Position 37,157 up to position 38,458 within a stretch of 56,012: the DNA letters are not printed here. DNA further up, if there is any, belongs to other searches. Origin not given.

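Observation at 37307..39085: AT-rich RelA/SpoT-type alarmone synthetase (toxSAS/CapRel-like architecture?) inserted inside the hisZG-DCB operon next to a Zn-PLC-fold gene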

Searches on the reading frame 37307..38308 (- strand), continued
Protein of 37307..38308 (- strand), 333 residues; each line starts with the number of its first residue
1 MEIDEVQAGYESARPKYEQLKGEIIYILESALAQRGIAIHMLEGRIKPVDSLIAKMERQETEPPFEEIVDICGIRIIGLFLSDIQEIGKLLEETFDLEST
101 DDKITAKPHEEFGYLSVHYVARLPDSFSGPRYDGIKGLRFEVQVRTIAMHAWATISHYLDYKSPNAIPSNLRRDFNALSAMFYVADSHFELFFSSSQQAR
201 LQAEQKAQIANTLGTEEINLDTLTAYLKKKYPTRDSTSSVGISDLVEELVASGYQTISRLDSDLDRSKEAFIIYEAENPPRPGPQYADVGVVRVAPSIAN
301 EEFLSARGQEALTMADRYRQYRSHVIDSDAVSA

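Call 63: find_encoding_contigs(protein=P0015, flank=5000, max_places=2)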
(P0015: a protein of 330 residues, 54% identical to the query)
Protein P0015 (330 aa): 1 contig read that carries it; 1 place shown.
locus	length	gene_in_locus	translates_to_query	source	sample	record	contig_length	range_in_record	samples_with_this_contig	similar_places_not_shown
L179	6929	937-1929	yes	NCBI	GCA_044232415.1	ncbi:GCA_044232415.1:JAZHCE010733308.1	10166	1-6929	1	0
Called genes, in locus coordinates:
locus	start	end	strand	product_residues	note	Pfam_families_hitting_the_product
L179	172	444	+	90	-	-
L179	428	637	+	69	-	-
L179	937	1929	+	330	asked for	PF04607:RelA_SpoT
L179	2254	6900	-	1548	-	PF00932:LTD, PF08757:CotH, PF00932:LTD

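Call 68: search_protein_families(library=pfam, proteins=[L173:2-367:+, L173:1801-2367:+, L175:6571-7581:+, L174:3944-4963:+], max_evalue=0.01)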
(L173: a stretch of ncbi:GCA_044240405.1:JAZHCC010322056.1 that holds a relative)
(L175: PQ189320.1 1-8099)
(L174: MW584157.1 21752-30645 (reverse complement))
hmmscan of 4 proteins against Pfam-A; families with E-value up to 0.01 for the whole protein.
L173:2-367:+ (121 aa): 2 families
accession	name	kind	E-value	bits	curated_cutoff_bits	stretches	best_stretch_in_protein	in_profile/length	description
PF00589.27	Phage_integrase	-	1.7e-24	86.9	27.1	1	3-112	57-170/172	Phage integrase family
PF11917.13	DUF3435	-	0.0068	15.8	25.8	1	42-101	168-228/418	Protein of unknown function (DUF3435)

L173:1801-2367:+ (188 aa): 0 families

L175:6571-7581:+ (336 aa): 1 family
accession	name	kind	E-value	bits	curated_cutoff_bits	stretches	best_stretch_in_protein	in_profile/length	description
PF04607.23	RelA_SpoT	-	8.5e-23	81.2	27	1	49-171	1-112/113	Region found in RelA / SpoT proteins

L174:3944-4963:+ (339 aa): 1 family
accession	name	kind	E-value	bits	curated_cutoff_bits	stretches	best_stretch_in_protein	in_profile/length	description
PF04607.23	RelA_SpoT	-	2.9e-20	73.1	27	1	54-174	1-111/113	Region found in RelA / SpoT proteins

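Call 71: find_related_loci(query=A1, collection=viral_contigs, flank=5000)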
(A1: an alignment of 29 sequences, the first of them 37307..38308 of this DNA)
Query A1 (333 aa) in viral_contigs; peptide patterns used: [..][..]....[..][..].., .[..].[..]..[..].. (x = any residue, [..] = any of these).
45 stretches matched a pattern, but none encodes a relative of the query by tblastn (E <= 1e-3).

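Call 72: search_protein_families(library=phrogs, proteins=[window:37307-38308:-], max_evalue=0.01)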
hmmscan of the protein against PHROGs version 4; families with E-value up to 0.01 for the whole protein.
window:37307-38308:- (333 aa): 3 families
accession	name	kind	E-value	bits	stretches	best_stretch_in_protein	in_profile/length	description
phrog_9640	-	unknown function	5.5e-41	142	1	2-229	3-235/365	-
phrog_4773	-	unknown function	1e-14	55.4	1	28-242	54-272/353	-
phrog_32462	-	unknown function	3.3e-13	50.4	1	43-213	50-221/330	-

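Call 79: search_protein_families(library=pfam, alignment_id=A3, max_evalue=0.00001)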
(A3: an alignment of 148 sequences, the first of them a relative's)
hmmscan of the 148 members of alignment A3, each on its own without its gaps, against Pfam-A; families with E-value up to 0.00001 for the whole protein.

A. member 1, L007:2411-3247:+ (279 aa): 1 family
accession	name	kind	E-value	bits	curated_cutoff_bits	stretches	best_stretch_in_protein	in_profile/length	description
PF02645.21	DegV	-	4.4e-85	285.8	27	1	3-276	2-278/280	Uncharacterised protein, DegV family COG1307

B. families by the number of members that match (of 148 scanned): 151 families (the first 25 are shown)
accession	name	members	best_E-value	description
PF00589.27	Phage_integrase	5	4.4e-29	Phage integrase family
PF01144.29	CoA_trans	3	1.9e-22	Coenzyme A transferase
PF00271.37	Helicase_C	3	2.8e-20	Helicase conserved C-terminal domain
PF01336.31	tRNA_anti-codon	3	1.1e-13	OB-fold nucleic acid binding domain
PF01381.28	HTH_3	3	3.9e-09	Helix-turn-helix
PF01964.24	ThiC_Rad_SAM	2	9.4e-185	Radical SAM ThiC family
PF00005.33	ABC_tran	2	4.3e-33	ABC transporter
PF04055.27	Radical_SAM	2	6.4e-24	Radical SAM superfamily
PF13411.12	MerR_1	2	1.9e-19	MerR HTH family regulatory protein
PF00270.35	DEAD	2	1.4e-18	DEAD/DEAH box helicase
PF19833.4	RecG_dom3_C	2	3.1e-17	ATP-dependent DNA helicase RecG, domain 3, C-terminal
PF00376.29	MerR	2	8.7e-14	MerR family regulatory protein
PF04851.21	ResIII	2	1.5e-13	Type III restriction enzyme, res subunit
PF12706.13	Lactamase_B_2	2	1.7e-07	Beta-lactamase superfamily domain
PF18741.7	MTES_1575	2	2.4e-07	REase_MTES_1575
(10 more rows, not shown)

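Call 80: search_protein_families(library=padloc, alignment_id=A3, max_evalue=0.00001)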
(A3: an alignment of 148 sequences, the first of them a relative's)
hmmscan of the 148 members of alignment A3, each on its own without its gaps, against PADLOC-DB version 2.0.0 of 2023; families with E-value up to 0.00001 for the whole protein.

A. member 1, L007:2411-3247:+ (279 aa): 0 families

B. families by the number of members that match (of 148 scanned): 95 families (the first 25 are shown)
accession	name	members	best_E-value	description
PDLC04135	mad3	2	1.2e-32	mads_3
PDLC04133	mad1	2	5.9e-13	mads_1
PDLC01770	Cas3g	2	1.7e-11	-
PDLC04140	mad8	2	2.1e-11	mads_8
PDLC01761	Cas3b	2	1.4e-10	-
PDLC01767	Cas3e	2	5.7e-10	-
PDLC00938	Cas3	2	2.9e-09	CRISPR-associated helicase Cas3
PDLC01710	Cas3a1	2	3.3e-09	Cas3_1_CAS-I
PDLC01252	Cas3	2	1.8e-07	CAS-I; effector_G3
PDLC03802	RTasHel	1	1.2e-122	DRT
PDLC00114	GajB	1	6e-110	UrvD helicase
PDLC00132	GajB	1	3.2e-101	UrvD helicase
PDLC00117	GajB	1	6.5e-81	UrvD helicase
PDLC00121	GajB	1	3.7e-64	UrvD helicase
PDLC00127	GajB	1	3.7e-60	UrvD helicase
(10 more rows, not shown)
